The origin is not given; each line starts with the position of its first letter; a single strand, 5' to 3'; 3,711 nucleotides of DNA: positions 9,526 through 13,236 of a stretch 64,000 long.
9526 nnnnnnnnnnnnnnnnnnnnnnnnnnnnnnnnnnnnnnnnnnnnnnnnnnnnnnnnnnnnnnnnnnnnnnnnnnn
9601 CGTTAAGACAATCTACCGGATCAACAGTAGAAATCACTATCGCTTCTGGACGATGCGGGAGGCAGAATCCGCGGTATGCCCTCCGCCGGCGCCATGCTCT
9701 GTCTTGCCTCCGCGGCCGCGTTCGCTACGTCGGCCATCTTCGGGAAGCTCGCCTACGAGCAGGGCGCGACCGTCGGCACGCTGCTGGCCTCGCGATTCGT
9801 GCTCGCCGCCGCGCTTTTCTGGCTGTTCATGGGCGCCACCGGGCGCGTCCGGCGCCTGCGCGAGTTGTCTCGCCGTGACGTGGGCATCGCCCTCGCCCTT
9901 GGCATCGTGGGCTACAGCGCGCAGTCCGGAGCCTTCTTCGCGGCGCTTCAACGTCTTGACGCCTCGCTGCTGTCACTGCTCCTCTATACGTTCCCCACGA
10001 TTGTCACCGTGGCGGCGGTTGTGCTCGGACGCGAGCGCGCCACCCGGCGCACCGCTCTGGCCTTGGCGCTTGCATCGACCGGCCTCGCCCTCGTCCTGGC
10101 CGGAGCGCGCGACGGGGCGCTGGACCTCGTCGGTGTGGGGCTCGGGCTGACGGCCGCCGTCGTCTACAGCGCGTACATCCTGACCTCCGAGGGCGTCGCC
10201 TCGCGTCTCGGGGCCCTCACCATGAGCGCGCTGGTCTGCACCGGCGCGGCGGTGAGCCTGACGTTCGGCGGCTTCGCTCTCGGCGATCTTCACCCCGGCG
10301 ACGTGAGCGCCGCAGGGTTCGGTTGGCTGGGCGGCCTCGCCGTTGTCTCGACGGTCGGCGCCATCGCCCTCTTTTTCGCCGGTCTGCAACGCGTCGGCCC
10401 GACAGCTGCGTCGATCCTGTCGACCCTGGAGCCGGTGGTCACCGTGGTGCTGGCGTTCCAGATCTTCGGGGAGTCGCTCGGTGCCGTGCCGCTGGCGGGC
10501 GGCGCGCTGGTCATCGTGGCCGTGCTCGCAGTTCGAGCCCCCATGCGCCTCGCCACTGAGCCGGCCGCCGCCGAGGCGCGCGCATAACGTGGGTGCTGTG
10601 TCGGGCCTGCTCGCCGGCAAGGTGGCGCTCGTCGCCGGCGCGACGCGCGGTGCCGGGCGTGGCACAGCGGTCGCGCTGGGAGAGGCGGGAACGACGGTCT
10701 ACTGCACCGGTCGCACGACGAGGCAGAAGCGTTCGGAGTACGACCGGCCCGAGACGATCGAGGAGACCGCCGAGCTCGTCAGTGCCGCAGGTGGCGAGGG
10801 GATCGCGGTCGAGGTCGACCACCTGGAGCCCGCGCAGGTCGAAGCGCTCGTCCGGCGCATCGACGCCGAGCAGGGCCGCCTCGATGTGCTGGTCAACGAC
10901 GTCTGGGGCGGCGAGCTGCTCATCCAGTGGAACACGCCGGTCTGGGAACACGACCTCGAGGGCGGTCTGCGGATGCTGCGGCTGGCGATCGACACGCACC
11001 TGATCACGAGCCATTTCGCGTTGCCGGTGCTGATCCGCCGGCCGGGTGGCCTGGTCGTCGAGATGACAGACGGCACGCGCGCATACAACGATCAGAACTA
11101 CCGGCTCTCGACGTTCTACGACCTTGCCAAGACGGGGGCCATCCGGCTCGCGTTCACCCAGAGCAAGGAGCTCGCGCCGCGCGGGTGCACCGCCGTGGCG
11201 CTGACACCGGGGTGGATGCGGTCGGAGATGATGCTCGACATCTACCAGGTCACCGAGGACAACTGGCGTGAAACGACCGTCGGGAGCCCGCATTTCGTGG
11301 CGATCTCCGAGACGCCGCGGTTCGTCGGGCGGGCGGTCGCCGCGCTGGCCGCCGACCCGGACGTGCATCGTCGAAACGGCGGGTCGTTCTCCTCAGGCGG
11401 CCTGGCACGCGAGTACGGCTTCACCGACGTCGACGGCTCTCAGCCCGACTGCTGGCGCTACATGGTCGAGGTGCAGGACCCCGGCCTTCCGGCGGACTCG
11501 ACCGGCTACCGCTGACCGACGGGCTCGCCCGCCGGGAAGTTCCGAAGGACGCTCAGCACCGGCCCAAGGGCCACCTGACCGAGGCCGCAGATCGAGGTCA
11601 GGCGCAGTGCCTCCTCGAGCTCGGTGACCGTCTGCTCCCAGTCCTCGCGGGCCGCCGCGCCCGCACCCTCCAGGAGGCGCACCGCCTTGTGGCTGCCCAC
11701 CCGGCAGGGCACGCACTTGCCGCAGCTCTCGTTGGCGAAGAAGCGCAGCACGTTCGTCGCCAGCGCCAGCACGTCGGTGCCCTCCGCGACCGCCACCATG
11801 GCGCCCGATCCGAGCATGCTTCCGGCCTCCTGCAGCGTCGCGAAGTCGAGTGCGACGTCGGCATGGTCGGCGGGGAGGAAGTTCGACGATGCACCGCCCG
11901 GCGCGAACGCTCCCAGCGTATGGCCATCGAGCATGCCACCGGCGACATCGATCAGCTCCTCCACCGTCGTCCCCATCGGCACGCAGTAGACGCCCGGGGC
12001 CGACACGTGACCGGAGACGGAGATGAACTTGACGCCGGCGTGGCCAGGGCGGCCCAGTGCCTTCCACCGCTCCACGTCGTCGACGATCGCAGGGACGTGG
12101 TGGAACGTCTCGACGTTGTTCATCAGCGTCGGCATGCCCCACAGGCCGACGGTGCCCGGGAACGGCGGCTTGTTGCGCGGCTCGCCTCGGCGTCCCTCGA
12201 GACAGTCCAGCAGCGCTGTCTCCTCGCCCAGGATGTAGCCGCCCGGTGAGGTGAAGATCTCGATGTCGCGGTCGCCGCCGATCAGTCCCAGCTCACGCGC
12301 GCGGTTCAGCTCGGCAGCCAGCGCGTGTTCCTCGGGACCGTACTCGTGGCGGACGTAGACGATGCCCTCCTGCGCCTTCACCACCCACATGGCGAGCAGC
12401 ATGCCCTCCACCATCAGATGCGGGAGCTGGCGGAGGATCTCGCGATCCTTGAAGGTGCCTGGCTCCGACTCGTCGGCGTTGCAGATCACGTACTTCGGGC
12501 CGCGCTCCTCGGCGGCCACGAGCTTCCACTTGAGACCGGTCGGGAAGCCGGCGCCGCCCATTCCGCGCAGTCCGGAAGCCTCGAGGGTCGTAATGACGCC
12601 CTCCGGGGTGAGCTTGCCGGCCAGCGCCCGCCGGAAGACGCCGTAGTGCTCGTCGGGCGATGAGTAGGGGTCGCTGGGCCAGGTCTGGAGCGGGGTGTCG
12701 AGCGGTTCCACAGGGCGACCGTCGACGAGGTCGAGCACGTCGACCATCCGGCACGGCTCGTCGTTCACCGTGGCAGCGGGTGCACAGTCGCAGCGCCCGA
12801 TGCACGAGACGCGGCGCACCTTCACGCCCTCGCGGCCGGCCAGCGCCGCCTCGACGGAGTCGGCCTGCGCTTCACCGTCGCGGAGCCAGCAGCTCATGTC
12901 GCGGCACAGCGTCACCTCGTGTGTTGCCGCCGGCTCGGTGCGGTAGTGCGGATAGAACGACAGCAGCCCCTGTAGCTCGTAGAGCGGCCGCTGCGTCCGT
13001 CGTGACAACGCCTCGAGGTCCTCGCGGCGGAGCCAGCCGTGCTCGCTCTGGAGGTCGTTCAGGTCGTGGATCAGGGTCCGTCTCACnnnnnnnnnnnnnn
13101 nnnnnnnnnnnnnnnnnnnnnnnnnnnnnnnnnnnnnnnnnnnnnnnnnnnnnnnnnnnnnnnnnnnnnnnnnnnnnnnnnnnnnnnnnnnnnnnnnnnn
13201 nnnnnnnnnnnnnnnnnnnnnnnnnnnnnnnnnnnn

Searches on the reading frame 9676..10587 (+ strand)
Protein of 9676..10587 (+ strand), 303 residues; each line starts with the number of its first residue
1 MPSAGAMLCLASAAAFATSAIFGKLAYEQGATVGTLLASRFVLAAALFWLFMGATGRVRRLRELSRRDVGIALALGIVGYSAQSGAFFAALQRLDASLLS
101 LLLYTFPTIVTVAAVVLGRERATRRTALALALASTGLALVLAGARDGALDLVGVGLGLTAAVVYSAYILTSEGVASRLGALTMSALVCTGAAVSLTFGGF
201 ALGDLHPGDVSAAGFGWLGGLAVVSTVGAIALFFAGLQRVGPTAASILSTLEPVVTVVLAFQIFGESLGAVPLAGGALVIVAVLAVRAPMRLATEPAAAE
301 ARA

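Call 49: search_protein_families(library=pfam, proteins=[window:9676-10587:+], max_evalue=0.0001)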
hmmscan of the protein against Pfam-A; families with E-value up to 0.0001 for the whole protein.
window:9676-10587:+ (303 aa): 1 family
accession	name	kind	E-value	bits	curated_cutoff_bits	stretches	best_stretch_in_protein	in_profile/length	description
PF00892.27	EamA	-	7.4e-30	104.4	28.2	2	153-286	3-133/135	EamA-like transporter family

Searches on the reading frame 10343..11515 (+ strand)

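Call 49: search_protein_families(library=pfam, proteins=[window:10343-11515:+], max_evalue=0.0001)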
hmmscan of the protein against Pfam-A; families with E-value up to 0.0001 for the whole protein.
window:10343-11515:+ (390 aa): 2 families
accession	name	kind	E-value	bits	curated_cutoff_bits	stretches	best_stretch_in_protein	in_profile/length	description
PF00106.31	adh_short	-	1.4e-18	67.5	26.6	1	93-298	1-188/195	short chain dehydrogenase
PF13561.12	adh_short_C2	-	1.5e-14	54.6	27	1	99-338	1-219/236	Enoyl-(Acyl carrier protein) reductase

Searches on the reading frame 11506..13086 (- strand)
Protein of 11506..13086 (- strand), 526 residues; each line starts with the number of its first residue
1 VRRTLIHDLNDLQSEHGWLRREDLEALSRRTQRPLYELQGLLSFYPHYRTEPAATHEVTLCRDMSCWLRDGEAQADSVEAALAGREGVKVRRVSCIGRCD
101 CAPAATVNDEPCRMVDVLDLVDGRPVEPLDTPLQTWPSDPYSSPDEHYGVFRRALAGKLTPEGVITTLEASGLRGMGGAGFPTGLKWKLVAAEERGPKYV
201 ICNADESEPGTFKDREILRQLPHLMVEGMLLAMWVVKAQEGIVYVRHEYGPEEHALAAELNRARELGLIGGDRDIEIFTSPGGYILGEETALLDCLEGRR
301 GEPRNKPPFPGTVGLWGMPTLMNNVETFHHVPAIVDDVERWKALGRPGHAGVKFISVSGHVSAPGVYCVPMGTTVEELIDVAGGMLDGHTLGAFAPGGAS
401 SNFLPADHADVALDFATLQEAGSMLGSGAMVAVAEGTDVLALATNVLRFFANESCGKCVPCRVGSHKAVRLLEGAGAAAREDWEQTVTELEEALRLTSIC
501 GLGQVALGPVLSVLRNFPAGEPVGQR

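Call 49: search_protein_families(library=pfam, proteins=[window:11506-13086:-], max_evalue=0.0001)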
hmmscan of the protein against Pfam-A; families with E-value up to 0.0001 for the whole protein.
window:11506-13086:- (526 aa): 5 families
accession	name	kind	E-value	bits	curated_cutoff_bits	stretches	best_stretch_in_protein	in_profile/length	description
PF01512.22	Complex1_51K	-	1.3e-42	145.7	31.2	1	169-332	2-149/150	Nuo51 FMN-binding domain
PF01257.25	2Fe-2S_thioredx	-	1.9e-20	73.7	24.8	1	2-114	12-131/145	Thioredoxin-like [2Fe-2S] ferredoxin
PF10589.14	NADH_4Fe-4S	-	1.1e-19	70.5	23.5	1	442-518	2-79/85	NADH-ubiquinone oxidoreductase-F iron-sulfur binding region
PF10531.15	SLBB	-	9.2e-10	38.7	27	1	355-391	2-38/55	SLBB domain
PF22461.2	SLBB_2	-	8e-06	26.3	27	1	355-416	3-66/79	SLBB domain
